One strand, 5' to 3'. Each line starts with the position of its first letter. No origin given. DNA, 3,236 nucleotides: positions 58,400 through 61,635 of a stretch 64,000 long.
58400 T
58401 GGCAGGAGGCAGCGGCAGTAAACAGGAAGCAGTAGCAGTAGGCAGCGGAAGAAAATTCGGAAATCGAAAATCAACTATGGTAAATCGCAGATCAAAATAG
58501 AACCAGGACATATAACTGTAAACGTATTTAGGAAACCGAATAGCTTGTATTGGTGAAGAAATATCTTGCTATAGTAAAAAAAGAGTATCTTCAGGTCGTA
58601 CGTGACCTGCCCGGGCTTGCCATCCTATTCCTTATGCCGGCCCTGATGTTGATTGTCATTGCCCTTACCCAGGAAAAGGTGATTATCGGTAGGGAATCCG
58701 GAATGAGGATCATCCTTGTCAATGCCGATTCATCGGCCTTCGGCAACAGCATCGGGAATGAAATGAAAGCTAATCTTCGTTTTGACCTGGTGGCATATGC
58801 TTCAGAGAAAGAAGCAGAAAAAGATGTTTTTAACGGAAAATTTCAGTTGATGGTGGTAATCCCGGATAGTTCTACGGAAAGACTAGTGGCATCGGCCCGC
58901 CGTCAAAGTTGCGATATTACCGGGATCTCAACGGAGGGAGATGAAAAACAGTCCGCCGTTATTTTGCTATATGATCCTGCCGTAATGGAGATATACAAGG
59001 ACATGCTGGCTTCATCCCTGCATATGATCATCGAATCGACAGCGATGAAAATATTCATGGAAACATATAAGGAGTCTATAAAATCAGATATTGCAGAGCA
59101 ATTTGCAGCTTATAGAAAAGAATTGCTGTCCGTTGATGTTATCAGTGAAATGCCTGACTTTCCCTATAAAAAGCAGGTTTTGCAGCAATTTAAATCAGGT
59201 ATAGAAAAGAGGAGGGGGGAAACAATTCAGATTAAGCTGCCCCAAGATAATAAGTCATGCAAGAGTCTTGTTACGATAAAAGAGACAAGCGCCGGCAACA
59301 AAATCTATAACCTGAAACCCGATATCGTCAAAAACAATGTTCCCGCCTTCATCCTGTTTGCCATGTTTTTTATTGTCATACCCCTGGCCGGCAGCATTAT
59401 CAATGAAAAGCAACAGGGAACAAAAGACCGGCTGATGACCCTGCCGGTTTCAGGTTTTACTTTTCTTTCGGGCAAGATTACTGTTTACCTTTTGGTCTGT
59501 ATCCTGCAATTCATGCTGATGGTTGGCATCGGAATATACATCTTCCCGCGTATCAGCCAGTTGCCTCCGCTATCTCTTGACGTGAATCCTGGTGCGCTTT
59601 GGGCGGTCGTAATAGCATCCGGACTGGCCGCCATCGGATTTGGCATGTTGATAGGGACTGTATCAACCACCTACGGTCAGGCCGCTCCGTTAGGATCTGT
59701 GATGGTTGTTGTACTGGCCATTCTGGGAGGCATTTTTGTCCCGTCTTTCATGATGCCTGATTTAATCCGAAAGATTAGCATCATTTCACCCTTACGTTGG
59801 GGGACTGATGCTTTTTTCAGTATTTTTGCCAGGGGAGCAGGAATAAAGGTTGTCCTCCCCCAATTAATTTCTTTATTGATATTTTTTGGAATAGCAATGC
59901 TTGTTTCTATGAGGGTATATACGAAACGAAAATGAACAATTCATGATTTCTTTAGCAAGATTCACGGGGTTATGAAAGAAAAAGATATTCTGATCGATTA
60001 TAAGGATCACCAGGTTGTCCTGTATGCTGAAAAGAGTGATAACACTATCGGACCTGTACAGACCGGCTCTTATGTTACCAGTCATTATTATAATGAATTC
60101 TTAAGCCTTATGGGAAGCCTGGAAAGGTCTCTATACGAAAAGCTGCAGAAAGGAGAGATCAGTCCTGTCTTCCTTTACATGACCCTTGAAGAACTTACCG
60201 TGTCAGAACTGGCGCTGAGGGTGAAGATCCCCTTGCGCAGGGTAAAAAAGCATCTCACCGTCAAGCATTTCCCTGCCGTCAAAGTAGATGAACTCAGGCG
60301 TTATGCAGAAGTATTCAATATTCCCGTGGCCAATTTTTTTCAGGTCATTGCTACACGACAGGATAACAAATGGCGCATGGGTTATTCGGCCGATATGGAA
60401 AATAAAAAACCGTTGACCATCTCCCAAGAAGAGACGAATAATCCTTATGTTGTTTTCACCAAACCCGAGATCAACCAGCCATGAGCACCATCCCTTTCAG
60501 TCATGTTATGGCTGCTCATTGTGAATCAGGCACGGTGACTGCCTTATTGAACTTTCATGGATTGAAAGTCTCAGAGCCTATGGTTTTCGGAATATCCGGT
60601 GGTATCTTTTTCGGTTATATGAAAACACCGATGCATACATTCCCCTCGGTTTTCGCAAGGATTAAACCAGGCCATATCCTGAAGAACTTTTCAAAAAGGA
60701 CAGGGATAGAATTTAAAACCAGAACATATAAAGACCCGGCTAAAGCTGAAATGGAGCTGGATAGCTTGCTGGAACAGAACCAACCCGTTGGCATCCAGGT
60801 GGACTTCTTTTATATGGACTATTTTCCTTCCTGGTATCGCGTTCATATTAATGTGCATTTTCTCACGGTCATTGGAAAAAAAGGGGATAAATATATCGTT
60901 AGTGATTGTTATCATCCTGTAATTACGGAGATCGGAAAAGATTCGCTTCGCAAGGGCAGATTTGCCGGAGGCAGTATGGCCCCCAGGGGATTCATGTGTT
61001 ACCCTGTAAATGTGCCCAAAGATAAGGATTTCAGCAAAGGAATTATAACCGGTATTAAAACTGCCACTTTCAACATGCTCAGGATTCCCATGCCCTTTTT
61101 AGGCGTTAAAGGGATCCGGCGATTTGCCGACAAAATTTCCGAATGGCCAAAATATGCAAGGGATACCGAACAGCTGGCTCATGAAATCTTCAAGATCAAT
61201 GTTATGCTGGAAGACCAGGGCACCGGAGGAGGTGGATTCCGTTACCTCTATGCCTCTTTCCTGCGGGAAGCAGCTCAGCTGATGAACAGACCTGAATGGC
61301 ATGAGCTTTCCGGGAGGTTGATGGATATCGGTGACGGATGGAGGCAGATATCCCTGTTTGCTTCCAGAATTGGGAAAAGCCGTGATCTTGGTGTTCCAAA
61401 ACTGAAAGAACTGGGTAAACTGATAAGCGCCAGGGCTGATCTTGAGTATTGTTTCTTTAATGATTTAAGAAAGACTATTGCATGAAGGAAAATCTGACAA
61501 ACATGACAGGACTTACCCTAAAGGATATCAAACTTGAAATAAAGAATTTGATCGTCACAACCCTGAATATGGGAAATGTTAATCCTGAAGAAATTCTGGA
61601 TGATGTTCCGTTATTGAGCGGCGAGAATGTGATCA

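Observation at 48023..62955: Compact DarA/DarB + KS/CLF + BtrH-like + sulfotransferase cluster: a candidate new resorcinol-type lipid pathway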

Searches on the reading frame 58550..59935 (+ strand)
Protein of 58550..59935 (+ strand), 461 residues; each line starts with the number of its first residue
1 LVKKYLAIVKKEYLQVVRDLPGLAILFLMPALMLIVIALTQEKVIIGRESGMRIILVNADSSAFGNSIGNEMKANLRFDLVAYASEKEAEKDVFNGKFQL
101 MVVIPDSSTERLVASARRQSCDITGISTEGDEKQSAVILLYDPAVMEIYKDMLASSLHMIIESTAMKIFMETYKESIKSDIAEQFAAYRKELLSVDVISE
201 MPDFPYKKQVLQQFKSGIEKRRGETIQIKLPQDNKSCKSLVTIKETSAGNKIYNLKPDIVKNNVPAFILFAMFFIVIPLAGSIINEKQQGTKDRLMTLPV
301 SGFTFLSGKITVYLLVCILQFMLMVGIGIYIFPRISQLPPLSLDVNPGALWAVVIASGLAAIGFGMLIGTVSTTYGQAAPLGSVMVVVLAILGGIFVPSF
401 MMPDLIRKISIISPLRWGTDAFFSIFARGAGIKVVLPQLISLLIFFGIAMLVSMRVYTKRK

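Call 4: search_protein_families(library=pfam, proteins=[window:58550-59935:+], max_evalue=0.01)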
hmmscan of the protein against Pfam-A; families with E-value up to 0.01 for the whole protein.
window:58550-59935:+ (461 aa): 4 families
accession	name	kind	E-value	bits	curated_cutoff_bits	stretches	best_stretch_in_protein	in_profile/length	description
PF12698.13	ABC2_membrane_3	-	4.7e-35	121.7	31.6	1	23-453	4-345/347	ABC-2 family transporter protein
PF01061.29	ABC2_membrane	-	2.1e-21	76.9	26.9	1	261-426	48-210/211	ABC-2 type transporter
PF12679.13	ABC2_membrane_2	-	9.9e-15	55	27.2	1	6-450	1-275/283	ABC-2 family transporter protein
PF12730.13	ABC2_membrane_4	-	0.00015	22.2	27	1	265-385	54-173/179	ABC-2 family transporter protein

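Call 6: search_protein_families(library=ncbifam, proteins=[window:58550-59935:+], max_evalue=0.01)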
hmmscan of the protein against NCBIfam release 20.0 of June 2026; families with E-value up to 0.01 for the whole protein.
window:58550-59935:+ (461 aa): 9 families
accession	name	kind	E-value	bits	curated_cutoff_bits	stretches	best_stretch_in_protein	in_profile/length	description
NF038293.1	permease_SagH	equivalog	9e-15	54.3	450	2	280-451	197-365/370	SagH family ABC transporter permease subunit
TIGR00025.1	Mtu_efflux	paralog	4.3e-12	46.1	146.9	1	256-457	34-234/238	ABC transporter efflux protein, DrrB family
NF033858.1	ABC2_perm_RbbA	equivalog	2.5e-11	42.2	1050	1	250-459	702-906/909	ribosome-associated ATPase/putative transporter RbbA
TIGR01291.1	nodJ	subfamily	3.1e-05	23.6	206.65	1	353-460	144-250/253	ABC-2 type transporter, NodJ family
TIGR00955.1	3a01204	subfamily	0.00012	20.9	736.35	1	351-422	476-547/617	pigment precursor permease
NF041647.1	ABC_perm_CPBP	equivalog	0.00019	20.3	435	1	3-128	3-131/636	ABC transporter permease subunit/CPBP intramembrane protease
TIGR03061.1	pip_yhgE_Nterm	subfamily_domain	0.00045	19.9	96.15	1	59-137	59-135/164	YhgE/Pip family protein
TIGR00956.1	3a01205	subfamily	0.0024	15.6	1959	1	353-422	538-607/1394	pleiotropic drug resistance family protein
TIGR01247.1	drrB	subfamily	0.0042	16.8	223.05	1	264-453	51-232/236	daunorubicin resistance ABC transporter membrane protein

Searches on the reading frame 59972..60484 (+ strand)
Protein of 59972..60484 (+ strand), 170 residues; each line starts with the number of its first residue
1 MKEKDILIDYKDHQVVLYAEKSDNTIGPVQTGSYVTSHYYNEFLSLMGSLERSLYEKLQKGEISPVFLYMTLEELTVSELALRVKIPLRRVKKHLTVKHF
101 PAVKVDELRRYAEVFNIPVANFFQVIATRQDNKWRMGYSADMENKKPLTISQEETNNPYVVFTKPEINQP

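Call 4: search_protein_families(library=pfam, proteins=[window:59972-60484:+], max_evalue=0.01)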
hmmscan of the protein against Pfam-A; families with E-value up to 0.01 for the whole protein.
window:59972-60484:+ (170 aa): 0 families

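Call 6: search_protein_families(library=ncbifam, proteins=[window:59972-60484:+], max_evalue=0.01)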
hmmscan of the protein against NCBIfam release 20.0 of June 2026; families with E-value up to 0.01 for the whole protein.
window:59972-60484:+ (170 aa): 2 families
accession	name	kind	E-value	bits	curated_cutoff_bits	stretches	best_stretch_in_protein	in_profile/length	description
NF053536.1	DarG_fam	subfamily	2e-11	44.2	70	1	10-122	14-127/131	DarG family dialkylresorcinol biosynthesis protein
NF053545.1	flexirubin_DarG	equivalog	2.2e-11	44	170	1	52-121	58-127/129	flexirubin biosynthesis protein DarG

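Call 71: search_solved_structures(query=window:59972-60484:+, max_evalue=5)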
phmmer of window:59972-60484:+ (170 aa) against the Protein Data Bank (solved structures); distinct sequences matched with E-value up to 5: 11.
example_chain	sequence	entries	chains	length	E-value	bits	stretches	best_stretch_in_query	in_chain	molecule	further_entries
4xru_B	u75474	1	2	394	0.0088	19.1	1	38-116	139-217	Rnl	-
4xrp_B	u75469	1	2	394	0.0089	19.1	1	38-116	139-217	Rnl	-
6t4q_SZ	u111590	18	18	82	0.1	15.7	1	7-67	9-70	40S ribosomal protein S25-A | 40S ribosomal protein S25 | Small ribosomal subunit protein eS25A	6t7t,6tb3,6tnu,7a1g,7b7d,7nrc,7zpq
7pzy_a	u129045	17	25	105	0.18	14.9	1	8-69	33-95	40S ribosomal protein S25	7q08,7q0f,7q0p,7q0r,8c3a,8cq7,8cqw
8ut0_AA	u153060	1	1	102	0.18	14.9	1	6-67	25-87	40S ribosomal protein S25-A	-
4u3m_D5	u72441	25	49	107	0.2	14.7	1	6-67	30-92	40S ribosomal protein S25-A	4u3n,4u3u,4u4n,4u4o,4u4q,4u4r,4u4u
3j6x_25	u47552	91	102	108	0.21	14.7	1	6-67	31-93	40S ribosomal protein S25 | 40S ribosomal protein rpS25 (S25e) | 40S ribosomal protein S25-A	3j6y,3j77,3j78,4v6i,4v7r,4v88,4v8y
6snt_Z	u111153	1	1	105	0.21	14.7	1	6-67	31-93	40S ribosomal protein S25-A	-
4uer_8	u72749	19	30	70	0.49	13.4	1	12-67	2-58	ES25 | 40S ribosomal protein S25-A | Small ribosomal subunit protein eS25A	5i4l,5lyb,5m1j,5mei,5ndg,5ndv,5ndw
6i7o_K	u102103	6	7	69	0.62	13.1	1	13-67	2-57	40S ribosomal protein S25-A | RPS25A isoform 1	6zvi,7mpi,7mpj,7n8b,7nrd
2dme_A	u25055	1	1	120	0.65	13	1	37-82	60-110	PHD finger protein 3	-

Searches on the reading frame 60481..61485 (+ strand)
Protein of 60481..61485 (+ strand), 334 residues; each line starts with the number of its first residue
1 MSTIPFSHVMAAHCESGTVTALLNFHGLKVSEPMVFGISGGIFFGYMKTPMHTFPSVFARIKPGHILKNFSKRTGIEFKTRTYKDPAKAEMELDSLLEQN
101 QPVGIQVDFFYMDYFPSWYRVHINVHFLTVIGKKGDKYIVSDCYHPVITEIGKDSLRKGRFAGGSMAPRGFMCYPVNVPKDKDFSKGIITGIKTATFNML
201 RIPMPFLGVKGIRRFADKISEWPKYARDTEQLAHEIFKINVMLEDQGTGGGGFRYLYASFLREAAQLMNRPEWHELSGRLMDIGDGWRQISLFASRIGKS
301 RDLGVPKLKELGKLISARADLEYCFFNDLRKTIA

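Call 4: search_protein_families(library=pfam, proteins=[window:60481-61485:+], max_evalue=0.01)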
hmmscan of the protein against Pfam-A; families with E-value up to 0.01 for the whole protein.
window:60481-61485:+ (334 aa): 3 families
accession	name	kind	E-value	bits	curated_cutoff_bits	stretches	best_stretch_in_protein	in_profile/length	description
PF16169.10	DUF4872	-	1.6e-44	152.2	28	1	155-329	2-173/173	Domain of unknown function (DUF4872)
PF14399.12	BtrH_N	-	1.1e-40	139.5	29.7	1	13-143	1-134/134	Butirosin biosynthesis protein H, N-terminal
PF16417.11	CNOT1_TTP_bind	-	0.0079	15.8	27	0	204-234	135-165/189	CCR4-NOT transcription complex subunit 1 TTP binding domain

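Call 6: search_protein_families(library=ncbifam, proteins=[window:60481-61485:+], max_evalue=0.01)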
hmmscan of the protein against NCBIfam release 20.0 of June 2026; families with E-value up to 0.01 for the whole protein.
window:60481-61485:+ (334 aa): 1 family
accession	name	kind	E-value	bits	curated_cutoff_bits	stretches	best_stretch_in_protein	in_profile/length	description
NF053550.1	DarH_acyl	equivalog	3e-94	315.8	300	1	6-329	2-324/325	BtrH-related acyltransferase DarH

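Call 42: search_solved_structures(query=window:60481-61485:+, max_evalue=0.1)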
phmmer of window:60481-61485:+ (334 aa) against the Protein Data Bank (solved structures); distinct sequences matched with E-value up to 0.1: 0.

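Call 50: find_homologous_proteins(query=window:60481-61485:+)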
Query window:60481-61485:+ (334 aa): 1174 proteins with E <= 0.001 among 2553 candidates; the best 120 are listed.
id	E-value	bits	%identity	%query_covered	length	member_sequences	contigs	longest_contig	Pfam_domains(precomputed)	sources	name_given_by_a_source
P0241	8.3e-229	777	100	100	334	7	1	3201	PF14399.13,PF16169.11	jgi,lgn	-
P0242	3.2e-191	653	82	100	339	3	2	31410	PF14399.13,PF16169.11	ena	-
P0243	6.4e-191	652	83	100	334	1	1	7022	PF14399.13,PF16169.11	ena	-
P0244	3.8e-190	649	83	100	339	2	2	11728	PF14399.13,PF16169.11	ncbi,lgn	-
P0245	1.6e-182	624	80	100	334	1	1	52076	PF14399.13,PF16169.11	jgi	jgi:hypothetical protein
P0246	3.9e-176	603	77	100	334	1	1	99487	PF14399.13,PF16169.11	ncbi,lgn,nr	ncbi:MAG: BtrH N-terminal domain-containing protein [Bacteroidales bacterium]|nr:BtrH N-terminal dom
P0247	7.0e-175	599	77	100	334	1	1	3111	PF14399.13,PF16169.11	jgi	jgi:hypothetical protein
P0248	7.7e-174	596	75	99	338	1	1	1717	PF14399.13,PF16169.11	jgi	jgi:hypothetical protein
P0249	1.1e-170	585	74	100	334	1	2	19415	PF14399.13,PF16169.11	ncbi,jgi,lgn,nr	ncbi:MAG: BtrH N-terminal domain-containing protein [Bacteroidales bacterium]|nr:BtrH N-terminal dom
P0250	6.9e-169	580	75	100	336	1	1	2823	PF14399.13,PF16169.11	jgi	jgi:hypothetical protein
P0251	1.3e-168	579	75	99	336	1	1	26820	PF14399.13,PF16169.11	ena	-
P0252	1.9e-167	575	75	100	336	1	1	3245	PF14399.13,PF16169.11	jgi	jgi:hypothetical protein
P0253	5.1e-166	570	72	100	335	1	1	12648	PF14399.13,PF16169.11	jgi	jgi:hypothetical protein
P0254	6.3e-166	570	74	100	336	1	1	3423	PF14399.13,PF16169.11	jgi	jgi:hypothetical protein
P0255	6.4e-166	570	74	100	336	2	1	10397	PF14399.13,PF16169.11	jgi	jgi:hypothetical protein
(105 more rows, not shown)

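Call 56: predict_structure(alignment_id=A2)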
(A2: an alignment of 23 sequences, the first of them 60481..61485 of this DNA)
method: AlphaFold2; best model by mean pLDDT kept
length: 334 residues; sequences in the alignment: 23
mean_pLDDT: 80.3   pTM: 0.83
mean pLDDT of the five models: 80.3, 80.1, 79.1, 76.9, 71.6
residues with pLDDT >= 90: 125; 70-90: 139; 50-70: 34; < 50: 36
segments of 3 or more residues with pLDDT < 50: 1-11, 44-60, 203-205, 245-248
pLDDT, mean of each block of 10 residues (from residue 1): 36 77 92 90 46 45 81 95 87 94 86 77 74 92 81 77 61 92 95 88 61 80 84 78 56 84 96 95 86 87 91 90 94 90
secondary structure, 60 per line:
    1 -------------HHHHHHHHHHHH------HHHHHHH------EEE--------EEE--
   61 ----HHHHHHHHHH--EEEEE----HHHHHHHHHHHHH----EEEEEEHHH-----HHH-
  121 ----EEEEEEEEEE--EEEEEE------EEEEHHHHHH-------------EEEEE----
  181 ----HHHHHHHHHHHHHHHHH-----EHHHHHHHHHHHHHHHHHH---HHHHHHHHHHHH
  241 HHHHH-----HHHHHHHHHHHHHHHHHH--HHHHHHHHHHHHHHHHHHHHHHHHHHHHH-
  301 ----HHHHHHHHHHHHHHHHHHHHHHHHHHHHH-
elements in order: H14-25 H32-38 E45-47 E56-58 H65-74 E77-81 H86-98 E103-108 E125-134 E137-142 E149-152 H153-158 E172-176 H185-201 H208-225 H229-245 H251-268 H271-299 H305-333

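Call 58: fold_search(model_id=the predicted structure, library=pdb)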
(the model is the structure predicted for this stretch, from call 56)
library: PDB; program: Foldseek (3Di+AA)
matches with E <= 10: 500; with E <= 0.001: 19
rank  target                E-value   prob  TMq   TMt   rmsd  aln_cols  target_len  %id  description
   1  7wuw_C                6.3e-11  1.00  0.58  0.59   7.5       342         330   15  Crystal structure of AziU3/U2 from Streptomyces sahachiroi (released 2022-09-07)
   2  8gs1_B                1.5e-10  1.00  0.66  0.67   5.3       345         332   14  Crystal structure of AziU2-U3 complex from Streptomyces sahachiroi NRRL2485 (released 2023-09-06)
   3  8gs1_D                4.2e-10  1.00  0.63  0.63   5.6       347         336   16  Crystal structure of AziU2-U3 complex from Streptomyces sahachiroi NRRL2485 (released 2023-09-06)
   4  9qvj_A                3.5e-09  1.00  0.66  0.70   5.0       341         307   13  Crystal structure of CtaG from Ruminiclostridium cellulolyticum (P2(1)-medium) (released 2025-10-01)
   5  9qvl                  3.5e-09  1.00  0.66  0.70   5.3       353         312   12  Crystal structure of the CtaG_C11A variant from Ruminiclostridium cellulolyticum (P2(1)2(1)2(1)-small) (released 2025-10-01)
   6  9qvo                  5.3e-09  1.00  0.67  0.72   5.0       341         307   12  Crystal structure of the CtaG_H128A variant from Ruminiclostridium cellulolyticum (P2(1)-small) (released 2025-10-01)
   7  9quz                  8.9e-09  1.00  0.65  0.70   5.1       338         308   13  Crystal structure of CtaG from Ruminiclostridium cellulolyticum (P2(1)-small) (released 2025-10-01)
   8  9qvq_B                9.4e-09  1.00  0.64  0.69   5.2       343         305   13  Crystal structure of the CtaG_H128A variant from Ruminiclostridium cellulolyticum in complex with PHBA (P2(1)-medium) (released 2025-10-01)
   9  9qvs                  1.6e-08  1.00  0.65  0.69   5.1       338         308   13  Crystal structure of the CtaG_D144N variant from Ruminiclostridium cellulolyticum (P2(1)-small) (released 2025-10-01)
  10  9qvp_A                1.6e-08  1.00  0.64  0.69   5.1       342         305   13  Crystal structure of the CtaG_H128A variant from Ruminiclostridium cellulolyticum (P2(1)2(1)2(1)-medium) (released 2025-10-01)
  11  9qvk                  2.8e-08  1.00  0.63  0.68   5.2       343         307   12  Crystal structure of the CtaG_C11A variant from Ruminiclostridium cellulolyticum (P2(1)-small) (released 2025-10-01)
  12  7yn1_A                3.7e-06  1.00  0.63  0.61   5.9       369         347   10  Crystal structure of selenomethionine labeled CcbD (released 2023-08-02)
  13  9dks_A                6.0e-06  1.00  0.62  0.60   6.2       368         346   11  Crystal structure of CcbD C19S mutant complexed with single PCP domain of CcbZ (released 2025-09-17)
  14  7yn1_B                6.9e-06  1.00  0.64  0.62   5.7       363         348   10  Crystal structure of selenomethionine labeled CcbD (released 2023-08-02)
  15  9dkr_B                1.4e-05  1.00  0.59  0.58   6.3       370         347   11  Crystal structure of CcbD complexed with PCP domain of CcbZ (released 2025-10-01)
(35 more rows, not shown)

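Call 64: find_encoding_contigs(protein=P0242, flank=10000, max_places=2)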
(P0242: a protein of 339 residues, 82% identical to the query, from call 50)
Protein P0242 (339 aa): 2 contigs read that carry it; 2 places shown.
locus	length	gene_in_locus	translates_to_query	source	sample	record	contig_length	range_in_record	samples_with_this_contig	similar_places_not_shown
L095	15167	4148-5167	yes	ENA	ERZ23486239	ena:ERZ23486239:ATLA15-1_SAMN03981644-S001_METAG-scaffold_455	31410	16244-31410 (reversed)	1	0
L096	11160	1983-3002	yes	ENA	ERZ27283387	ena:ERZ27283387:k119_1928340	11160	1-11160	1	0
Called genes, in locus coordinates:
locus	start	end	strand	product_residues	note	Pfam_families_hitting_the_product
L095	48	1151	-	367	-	PF08100:Dimerisation, PF00891:Methyltransf_2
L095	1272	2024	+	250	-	PF00005:ABC_tran, PF13304:AAA_21 (faint)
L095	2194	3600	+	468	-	PF12679:ABC2_membrane_2, PF12698:ABC2_membrane_3, PF01061:ABC2_membrane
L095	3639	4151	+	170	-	-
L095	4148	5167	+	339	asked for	PF14399:BtrH_N, PF16169:DUF4872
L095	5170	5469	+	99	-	-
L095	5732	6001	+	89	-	-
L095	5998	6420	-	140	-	PF02082:Rrf2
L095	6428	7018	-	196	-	-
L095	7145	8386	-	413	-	-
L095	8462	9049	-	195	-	PF04264:YceI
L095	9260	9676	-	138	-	PF22544:HYDIN_VesB_CFA65-like_Ig, PF07610:DUF1573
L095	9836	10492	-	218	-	PF18347:DUF5606, PF21186:DUF6852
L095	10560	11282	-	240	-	PF27507:DjlA_TM, PF05099:TerB, PF00226:DnaJ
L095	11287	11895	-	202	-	PF01121:CoaE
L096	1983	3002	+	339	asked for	PF14399:BtrH_N, PF16169:DUF4872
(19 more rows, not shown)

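Call 65: find_encoding_contigs(protein=P0245, flank=10000, max_places=1)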
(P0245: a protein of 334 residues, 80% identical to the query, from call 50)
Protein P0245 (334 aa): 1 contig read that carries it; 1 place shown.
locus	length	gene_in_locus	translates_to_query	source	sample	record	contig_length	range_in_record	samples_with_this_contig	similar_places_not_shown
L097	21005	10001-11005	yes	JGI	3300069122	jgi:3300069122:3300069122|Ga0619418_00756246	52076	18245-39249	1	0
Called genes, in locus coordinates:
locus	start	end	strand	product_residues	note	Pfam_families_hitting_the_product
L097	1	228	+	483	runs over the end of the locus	PF03446:NAD_binding_2, PF00393:6PGD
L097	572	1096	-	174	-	-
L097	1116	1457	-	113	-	PF12840:HTH_20 (weak), PF01022:HTH_5, PF14947:HTH_45 (faint)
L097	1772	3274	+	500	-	PF01523:PmbA_TldD_1st, PF19290:PmbA_TldD_2nd, PF19289:PmbA_TldD_3rd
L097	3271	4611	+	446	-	PF19290:PmbA_TldD_2nd (weak), PF19289:PmbA_TldD_3rd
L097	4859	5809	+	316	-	PF01370:Epimerase, PF05368:NmrA (weak), PF13460:NAD_binding_10 (weak), PF16363:GDP_Man_Dehyd (faint)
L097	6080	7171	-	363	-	PF08100:Dimerisation, PF00891:Methyltransf_2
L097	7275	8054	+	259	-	PF00005:ABC_tran, PF13304:AAA_21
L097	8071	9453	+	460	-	PF12679:ABC2_membrane_2, PF12698:ABC2_membrane_3, PF01061:ABC2_membrane, PF12730:ABC2_membrane_4 (weak)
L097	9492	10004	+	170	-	-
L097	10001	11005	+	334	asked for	PF14399:BtrH_N, PF16169:DUF4872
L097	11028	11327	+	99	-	-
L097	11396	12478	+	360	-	PF00685:Sulfotransfer_1, PF13469:Sulfotransfer_3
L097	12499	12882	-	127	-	PF02082:Rrf2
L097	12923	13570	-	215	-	-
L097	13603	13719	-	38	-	-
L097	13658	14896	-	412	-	-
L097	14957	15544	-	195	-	PF04264:YceI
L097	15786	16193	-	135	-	PF22544:HYDIN_VesB_CFA65-like_Ig, PF07610:DUF1573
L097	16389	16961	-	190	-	PF18347:DUF5606, PF21186:DUF6852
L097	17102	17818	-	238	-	PF27507:DjlA_TM, PF05099:TerB, PF00226:DnaJ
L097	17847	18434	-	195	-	PF01121:CoaE, PF13238:AAA_18 (weak)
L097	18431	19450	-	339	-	PF07949:YbbR (faint)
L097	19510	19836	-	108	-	PF02699:YajC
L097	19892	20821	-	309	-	PF01029:NusB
